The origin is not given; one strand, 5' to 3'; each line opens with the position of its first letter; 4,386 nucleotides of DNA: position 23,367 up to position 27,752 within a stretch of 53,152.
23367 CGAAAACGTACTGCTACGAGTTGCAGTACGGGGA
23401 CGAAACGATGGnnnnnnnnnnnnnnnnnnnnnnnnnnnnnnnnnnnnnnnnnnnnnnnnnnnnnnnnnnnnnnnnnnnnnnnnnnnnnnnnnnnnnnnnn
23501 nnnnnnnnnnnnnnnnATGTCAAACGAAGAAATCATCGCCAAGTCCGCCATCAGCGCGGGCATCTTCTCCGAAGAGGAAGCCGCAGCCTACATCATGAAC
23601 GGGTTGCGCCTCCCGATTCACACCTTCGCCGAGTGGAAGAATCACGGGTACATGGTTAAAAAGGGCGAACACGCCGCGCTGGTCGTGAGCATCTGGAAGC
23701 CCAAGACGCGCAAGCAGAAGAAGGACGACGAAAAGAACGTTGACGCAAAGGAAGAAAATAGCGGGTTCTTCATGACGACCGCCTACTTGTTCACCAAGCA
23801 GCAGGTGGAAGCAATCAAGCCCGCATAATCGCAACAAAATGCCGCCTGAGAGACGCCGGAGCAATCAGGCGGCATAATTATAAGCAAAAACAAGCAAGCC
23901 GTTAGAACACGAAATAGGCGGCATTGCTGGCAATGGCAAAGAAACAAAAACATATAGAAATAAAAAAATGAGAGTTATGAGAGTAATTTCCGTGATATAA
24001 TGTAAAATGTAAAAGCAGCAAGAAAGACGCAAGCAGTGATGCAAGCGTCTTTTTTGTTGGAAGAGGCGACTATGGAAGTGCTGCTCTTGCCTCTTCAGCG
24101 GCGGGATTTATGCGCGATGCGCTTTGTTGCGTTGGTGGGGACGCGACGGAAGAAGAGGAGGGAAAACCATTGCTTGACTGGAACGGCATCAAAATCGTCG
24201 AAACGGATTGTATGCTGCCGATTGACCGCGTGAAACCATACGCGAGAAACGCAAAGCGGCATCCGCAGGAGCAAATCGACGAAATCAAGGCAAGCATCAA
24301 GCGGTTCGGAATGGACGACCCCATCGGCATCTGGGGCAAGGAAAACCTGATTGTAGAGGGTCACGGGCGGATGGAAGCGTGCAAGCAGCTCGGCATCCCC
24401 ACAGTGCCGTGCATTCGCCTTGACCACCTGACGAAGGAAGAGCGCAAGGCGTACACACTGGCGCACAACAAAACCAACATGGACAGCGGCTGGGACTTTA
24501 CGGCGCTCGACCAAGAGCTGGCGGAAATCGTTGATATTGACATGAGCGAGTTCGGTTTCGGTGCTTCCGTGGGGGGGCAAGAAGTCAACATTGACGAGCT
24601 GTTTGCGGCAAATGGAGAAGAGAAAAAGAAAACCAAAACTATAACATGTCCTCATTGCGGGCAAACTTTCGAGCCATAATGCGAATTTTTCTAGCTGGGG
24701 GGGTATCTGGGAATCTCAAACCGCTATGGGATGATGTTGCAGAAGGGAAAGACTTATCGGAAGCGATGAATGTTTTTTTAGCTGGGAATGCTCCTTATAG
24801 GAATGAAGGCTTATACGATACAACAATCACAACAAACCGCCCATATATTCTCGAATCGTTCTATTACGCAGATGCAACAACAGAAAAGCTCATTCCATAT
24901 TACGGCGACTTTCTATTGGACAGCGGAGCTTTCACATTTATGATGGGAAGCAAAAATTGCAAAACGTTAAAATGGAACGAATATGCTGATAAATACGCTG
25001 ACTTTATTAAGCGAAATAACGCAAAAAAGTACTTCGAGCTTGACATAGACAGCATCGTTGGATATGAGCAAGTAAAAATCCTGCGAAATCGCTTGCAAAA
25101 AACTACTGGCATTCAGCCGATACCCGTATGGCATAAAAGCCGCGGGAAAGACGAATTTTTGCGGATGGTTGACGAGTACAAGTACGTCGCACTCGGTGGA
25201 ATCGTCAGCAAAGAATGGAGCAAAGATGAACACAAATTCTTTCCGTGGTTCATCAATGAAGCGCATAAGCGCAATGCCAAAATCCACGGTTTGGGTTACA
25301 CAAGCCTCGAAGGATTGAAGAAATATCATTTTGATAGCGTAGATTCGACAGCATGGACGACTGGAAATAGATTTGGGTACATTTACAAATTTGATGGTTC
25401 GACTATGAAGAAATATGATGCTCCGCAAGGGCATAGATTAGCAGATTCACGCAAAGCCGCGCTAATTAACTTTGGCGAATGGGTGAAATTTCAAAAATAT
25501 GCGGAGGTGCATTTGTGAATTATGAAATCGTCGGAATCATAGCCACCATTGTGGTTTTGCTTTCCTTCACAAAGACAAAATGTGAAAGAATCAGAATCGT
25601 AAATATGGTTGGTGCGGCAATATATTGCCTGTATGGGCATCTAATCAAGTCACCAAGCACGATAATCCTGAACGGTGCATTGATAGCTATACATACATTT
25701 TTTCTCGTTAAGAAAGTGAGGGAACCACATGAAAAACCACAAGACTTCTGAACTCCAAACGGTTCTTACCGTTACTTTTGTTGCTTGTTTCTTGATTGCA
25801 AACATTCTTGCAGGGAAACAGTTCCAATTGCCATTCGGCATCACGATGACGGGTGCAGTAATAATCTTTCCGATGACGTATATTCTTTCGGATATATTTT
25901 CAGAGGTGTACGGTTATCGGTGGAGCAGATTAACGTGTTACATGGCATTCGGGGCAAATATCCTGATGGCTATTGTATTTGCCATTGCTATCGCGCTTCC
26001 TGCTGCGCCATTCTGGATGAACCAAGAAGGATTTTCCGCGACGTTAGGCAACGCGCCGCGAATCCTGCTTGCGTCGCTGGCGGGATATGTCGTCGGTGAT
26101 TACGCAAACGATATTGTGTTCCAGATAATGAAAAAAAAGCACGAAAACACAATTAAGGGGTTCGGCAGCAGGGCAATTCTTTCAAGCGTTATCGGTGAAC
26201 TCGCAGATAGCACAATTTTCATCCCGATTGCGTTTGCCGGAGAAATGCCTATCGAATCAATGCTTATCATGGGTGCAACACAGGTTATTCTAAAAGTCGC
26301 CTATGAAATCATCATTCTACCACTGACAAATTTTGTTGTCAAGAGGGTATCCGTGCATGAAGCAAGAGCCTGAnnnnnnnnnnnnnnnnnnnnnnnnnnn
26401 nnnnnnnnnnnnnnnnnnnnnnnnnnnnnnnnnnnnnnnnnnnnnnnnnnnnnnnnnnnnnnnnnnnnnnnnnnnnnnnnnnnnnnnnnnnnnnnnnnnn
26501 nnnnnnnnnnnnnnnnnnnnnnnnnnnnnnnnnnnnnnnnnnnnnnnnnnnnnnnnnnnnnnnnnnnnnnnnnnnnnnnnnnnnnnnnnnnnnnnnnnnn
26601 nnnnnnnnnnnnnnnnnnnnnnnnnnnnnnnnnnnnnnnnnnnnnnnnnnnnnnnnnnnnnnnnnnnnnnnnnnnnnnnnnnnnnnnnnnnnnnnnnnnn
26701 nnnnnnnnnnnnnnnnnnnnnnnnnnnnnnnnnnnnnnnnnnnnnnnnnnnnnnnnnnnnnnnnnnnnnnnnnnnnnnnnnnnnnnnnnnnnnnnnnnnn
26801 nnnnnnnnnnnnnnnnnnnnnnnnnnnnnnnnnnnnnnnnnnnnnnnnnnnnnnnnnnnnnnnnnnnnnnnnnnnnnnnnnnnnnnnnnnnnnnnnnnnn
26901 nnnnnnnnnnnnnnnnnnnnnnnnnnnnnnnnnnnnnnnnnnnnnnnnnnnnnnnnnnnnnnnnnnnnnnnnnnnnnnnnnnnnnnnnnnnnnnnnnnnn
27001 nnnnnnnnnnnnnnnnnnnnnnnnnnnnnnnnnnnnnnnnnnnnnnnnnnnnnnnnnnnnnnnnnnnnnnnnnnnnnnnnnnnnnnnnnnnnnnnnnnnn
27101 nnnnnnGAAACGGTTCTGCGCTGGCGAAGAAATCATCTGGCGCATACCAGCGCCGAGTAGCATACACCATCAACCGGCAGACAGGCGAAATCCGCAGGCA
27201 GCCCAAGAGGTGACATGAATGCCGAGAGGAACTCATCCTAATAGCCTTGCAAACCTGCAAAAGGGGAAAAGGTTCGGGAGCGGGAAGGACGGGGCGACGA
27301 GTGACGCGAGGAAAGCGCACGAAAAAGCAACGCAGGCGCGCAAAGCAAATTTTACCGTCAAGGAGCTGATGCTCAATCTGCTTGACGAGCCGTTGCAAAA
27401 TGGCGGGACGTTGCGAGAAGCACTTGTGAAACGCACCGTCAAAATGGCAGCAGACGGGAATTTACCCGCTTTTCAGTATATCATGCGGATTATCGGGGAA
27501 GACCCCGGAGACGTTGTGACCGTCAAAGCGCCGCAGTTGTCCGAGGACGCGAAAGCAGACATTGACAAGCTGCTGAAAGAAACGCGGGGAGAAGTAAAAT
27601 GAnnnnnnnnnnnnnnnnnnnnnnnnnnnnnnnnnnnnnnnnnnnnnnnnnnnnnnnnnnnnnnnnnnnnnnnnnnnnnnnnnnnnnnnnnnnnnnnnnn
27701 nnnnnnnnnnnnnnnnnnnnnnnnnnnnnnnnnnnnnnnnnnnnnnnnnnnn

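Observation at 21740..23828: Island I gene content looks like an anti-defence (acr-aca-type) locus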

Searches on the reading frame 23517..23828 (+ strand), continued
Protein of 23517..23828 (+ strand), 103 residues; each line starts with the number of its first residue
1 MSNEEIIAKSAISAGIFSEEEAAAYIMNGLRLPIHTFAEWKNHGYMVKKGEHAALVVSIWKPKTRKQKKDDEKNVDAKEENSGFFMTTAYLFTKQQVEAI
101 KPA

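Call 115: get_annotated_region(hit=H1, flank=3500)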
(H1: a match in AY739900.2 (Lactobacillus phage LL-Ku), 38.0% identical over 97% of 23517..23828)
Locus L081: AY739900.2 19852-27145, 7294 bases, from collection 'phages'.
description: Lactobacillus phage LL-Ku, complete genome.
organism: Lactobacillus phage LL-Ku (NCBI taxid 2892343)
taxonomy: Viruses; Duplodnaviria; Heunggongvirae; Uroviricota; Caudoviricetes; Cequinquevirus; Cequinquevirus LLKu
host: Lactobacillus delbrueckii subsp. lactis strain LL78; source: -; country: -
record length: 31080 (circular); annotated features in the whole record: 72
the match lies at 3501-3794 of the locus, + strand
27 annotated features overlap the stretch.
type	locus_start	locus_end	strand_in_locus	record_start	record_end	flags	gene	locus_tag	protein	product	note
CDS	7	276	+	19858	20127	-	-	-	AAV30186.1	hypothetical protein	ORF25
CDS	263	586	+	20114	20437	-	-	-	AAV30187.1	hypothetical protein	ORF26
CDS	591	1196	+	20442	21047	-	-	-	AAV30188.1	hypothetical protein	ORF27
CDS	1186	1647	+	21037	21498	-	-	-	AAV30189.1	putative single-stranded DNA binding protein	ORF28; SSB protein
CDS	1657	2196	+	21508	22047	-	-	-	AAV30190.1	hypothetical protein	ORF29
CDS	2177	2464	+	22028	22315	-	-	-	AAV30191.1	hypothetical protein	ORF30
CDS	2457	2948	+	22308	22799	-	-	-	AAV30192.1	putative HNH endonuclease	ORF31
CDS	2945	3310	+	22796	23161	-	-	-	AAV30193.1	putative Holliday junction resolvase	ORF32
regulatory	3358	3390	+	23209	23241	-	-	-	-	terminator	T3; putative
regulatory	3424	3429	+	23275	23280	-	-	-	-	minus_35_signal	P2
regulatory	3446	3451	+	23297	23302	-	-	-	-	minus_10_signal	P2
CDS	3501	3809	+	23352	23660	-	-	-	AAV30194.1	hypothetical protein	ORF33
CDS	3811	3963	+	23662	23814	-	-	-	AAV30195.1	hypothetical protein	ORF34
regulatory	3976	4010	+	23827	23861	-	-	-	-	terminator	T4; putative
CDS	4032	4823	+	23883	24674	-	-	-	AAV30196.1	putative DNA replication protein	ORF35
regulatory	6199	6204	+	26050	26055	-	-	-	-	minus_35_signal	P4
regulatory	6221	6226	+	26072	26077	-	-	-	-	minus_10_signal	P4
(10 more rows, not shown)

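Call 121: get_annotated_region(hit=H12, flank=3500)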
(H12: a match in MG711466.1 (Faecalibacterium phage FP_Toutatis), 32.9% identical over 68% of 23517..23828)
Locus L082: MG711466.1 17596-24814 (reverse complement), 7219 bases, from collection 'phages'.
description: Faecalibacterium phage FP_Toutatis, complete genome.
organism: Faecalibacterium phage FP_Toutatis (NCBI taxid 2070187)
taxonomy: Viruses; Duplodnaviria; Heunggongvirae; Uroviricota; Caudoviricetes; Toutatisvirus; Toutatisvirus toutatis
host: Faecalibacterium prausnitzii; source: -; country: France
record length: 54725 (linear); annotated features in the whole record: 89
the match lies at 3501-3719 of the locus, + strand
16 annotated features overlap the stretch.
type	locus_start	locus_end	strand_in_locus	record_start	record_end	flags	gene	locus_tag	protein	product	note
CDS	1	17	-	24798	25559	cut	-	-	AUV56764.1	putative terminase small subunit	rasttk_feature_creation_tool=prodigal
CDS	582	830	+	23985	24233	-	-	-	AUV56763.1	hypothetical protein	rasttk_feature_creation_tool=glimmer3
CDS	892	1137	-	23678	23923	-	-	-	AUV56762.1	hypothetical protein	rasttk_feature_creation_tool=prodigal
CDS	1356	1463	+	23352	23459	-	-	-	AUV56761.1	hypothetical protein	rasttk_feature_creation_tool=prodigal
CDS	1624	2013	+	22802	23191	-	-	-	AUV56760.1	hypothetical protein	rasttk_feature_creation_tool=prodigal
CDS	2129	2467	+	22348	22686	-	-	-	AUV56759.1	hypothetical protein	rasttk_feature_creation_tool=prodigal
CDS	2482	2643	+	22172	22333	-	-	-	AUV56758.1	hypothetical protein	rasttk_feature_creation_tool=prodigal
CDS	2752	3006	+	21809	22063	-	-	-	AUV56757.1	hypothetical protein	rasttk_feature_creation_tool=prodigal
CDS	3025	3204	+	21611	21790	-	-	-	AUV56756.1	hypothetical protein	rasttk_feature_creation_tool=prodigal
CDS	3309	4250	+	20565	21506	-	-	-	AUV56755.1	hypothetical protein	rasttk_feature_creation_tool=prodigal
CDS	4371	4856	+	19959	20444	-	-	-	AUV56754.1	hypothetical protein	rasttk_feature_creation_tool=prodigal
CDS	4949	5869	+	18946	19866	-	-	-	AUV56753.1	primase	rasttk_feature_creation_tool=prodigal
CDS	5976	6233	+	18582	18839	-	-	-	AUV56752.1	hypothetical protein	rasttk_feature_creation_tool=prodigal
CDS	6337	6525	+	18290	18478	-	-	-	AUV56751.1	hypothetical protein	rasttk_feature_creation_tool=prodigal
CDS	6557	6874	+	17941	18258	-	-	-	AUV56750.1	hypothetical protein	rasttk_feature_creation_tool=prodigal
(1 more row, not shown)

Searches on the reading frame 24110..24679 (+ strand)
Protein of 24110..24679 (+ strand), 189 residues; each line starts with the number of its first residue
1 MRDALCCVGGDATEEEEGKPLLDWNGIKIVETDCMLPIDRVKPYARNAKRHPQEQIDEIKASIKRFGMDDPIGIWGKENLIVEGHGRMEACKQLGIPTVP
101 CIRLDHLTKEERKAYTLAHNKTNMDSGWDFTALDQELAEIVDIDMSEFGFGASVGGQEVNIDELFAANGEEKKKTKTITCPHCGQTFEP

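Call 11: search_protein_families(library=pfam, max_evalue=1, proteins=[window:24110-24679:+])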
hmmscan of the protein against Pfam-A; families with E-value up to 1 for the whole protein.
window:24110-24679:+ (189 aa): 5 families
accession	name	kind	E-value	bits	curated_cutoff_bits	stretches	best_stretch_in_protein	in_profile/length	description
PF02195.25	ParB_N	-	0.00048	20.5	26.3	1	36-103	6-77/95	ParB N-terminal domain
PF24460.1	DUF7575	-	0.035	13.9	28.5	1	176-189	2-15/28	Domain of unknown function (DUF7575)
PF13913.12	zf-C2HC_2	-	0.046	13.9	27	1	177-189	2-14/25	zinc-finger of a C2HC-type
PF13717.11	Zn_ribbon_4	-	0.11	12.9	30.3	1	174-187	22-35/36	zinc-ribbon domain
PF24463.1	DUF7577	-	0.17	12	28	1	177-184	2-9/27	Domain of unknown function (DUF7577)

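Call 12: search_protein_families(library=phrogs, max_evalue=1, proteins=[window:24110-24679:+])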
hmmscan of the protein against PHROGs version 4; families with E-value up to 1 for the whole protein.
window:24110-24679:+ (189 aa): 29 families (the best 25 are shown)
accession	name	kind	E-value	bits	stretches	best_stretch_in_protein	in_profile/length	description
phrog_620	-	DNA, RNA and nucleotide metabolism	1e-44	154.2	1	35-188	11-176/217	ParB-like partition protein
phrog_498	-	other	2e-38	133.3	1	36-171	38-170/633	DNA methyltransferase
phrog_15396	-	DNA, RNA and nucleotide metabolism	1.2e-31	111.5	1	35-166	6-132/258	ParB-like partition nuclease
phrog_930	-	DNA, RNA and nucleotide metabolism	3e-27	96.9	1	35-151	9-125/223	ParB-like partition protein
phrog_940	-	DNA, RNA and nucleotide metabolism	6.3e-27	95.8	1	37-162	10-134/388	nuclease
phrog_8071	-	DNA, RNA and nucleotide metabolism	4.3e-21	76.6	1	36-162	10-134/389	ParB-like partition protein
phrog_9353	-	unknown function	3.3e-18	67.4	1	39-153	17-132/245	-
phrog_723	-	DNA, RNA and nucleotide metabolism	3.7e-15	57.3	1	36-150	16-132/223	ParB-like partition protein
phrog_4715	-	DNA, RNA and nucleotide metabolism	6.8e-14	52.2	1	31-125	145-242/630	ParB-like partition protein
phrog_18056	-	DNA, RNA and nucleotide metabolism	6.9e-11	42.7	1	37-121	7-89/387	ParB-like partition nuclease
phrog_5475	-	unknown function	1.6e-08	34.8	1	36-128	6-97/458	-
phrog_3951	-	unknown function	7.4e-08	33.2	1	35-120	20-109/301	-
phrog_6218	-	DNA, RNA and nucleotide metabolism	3.4e-07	30.8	1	42-119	14-95/506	ParB-like partition protein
phrog_12047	-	DNA, RNA and nucleotide metabolism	3.7e-07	31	1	35-102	2-66/301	ParB-like partition nuclease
phrog_7405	-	unknown function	6.8e-07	30.2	1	36-148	27-141/250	-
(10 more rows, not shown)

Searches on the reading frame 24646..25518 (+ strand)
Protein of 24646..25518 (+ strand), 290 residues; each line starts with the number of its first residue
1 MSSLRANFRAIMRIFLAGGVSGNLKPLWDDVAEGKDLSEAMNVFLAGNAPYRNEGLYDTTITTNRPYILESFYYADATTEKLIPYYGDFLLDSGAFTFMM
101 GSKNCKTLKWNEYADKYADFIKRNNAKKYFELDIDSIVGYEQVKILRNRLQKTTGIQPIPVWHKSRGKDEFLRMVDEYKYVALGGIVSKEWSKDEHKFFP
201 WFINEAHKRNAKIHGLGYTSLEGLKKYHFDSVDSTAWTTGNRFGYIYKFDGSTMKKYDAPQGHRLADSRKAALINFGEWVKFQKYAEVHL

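Call 47: search_protein_families(library=pfam, max_evalue=0.01, proteins=[window:24646-25518:+])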
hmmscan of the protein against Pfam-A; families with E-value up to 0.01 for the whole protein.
window:24646-25518:+ (290 aa): 0 families

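Call 48: search_protein_families(library=phrogs, max_evalue=0.001, proteins=[window:24646-25518:+])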
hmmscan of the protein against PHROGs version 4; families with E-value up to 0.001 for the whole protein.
window:24646-25518:+ (290 aa): 2 families
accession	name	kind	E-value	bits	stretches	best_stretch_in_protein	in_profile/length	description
phrog_887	-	moron, auxiliary metabolic gene and host takeover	3.8e-55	188.7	1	36-259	5-233/509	queuine tRNA-ribosyltransferase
phrog_7068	-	moron, auxiliary metabolic gene and host takeover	4.8e-05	23.6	1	178-256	111-189/346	queuine tRNA-ribosyltransferase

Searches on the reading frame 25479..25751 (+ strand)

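Call 47: search_protein_families(library=pfam, max_evalue=0.01, proteins=[window:25479-25751:+])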
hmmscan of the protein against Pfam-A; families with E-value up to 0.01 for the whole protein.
window:25479-25751:+ (90 aa): 1 family
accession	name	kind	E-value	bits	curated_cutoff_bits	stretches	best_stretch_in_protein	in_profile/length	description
PF10688.14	Imp-YgjV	-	0.00063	20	23.5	1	15-78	91-154/159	Bacterial inner membrane protein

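Call 48: search_protein_families(library=phrogs, max_evalue=0.001, proteins=[window:25479-25751:+])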
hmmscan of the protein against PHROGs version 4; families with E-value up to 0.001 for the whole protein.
window:25479-25751:+ (90 aa): 0 families

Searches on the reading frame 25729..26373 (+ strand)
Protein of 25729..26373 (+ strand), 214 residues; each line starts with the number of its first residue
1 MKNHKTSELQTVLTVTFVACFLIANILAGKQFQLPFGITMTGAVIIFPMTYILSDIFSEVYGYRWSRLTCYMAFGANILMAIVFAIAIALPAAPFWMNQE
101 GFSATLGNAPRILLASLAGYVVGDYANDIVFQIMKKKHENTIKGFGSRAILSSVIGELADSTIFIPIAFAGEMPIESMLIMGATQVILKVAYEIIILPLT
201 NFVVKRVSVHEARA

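Call 47: search_protein_families(library=pfam, max_evalue=0.01, proteins=[window:25729-26373:+])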
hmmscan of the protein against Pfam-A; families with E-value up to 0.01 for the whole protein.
window:25729-26373:+ (214 aa): 1 family
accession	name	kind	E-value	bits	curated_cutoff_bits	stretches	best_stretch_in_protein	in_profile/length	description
PF02592.20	Vut_1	-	1.4e-40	139.5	27.2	1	41-202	1-151/152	Putative vitamin uptake transporter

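Call 48: search_protein_families(library=phrogs, max_evalue=0.001, proteins=[window:25729-26373:+])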
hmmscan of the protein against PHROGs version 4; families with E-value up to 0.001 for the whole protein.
window:25729-26373:+ (214 aa): 1 family
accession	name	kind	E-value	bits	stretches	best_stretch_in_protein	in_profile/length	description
phrog_4899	-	unknown function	2.1e-34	120.1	1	5-197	2-163/175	-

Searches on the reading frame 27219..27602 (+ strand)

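Call 47: search_protein_families(library=pfam, max_evalue=0.01, proteins=[window:27219-27602:+])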
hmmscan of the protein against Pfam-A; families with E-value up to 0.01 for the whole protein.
window:27219-27602:+ (127 aa): 1 family
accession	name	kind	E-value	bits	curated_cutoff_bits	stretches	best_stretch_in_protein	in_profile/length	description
PF18932.5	DUF5681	-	0.00067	20.6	27.5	1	19-92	5-72/77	Family of unknown function (DUF5681)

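Call 48: search_protein_families(library=phrogs, max_evalue=0.001, proteins=[window:27219-27602:+])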
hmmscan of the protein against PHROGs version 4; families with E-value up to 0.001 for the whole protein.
window:27219-27602:+ (127 aa): 0 families
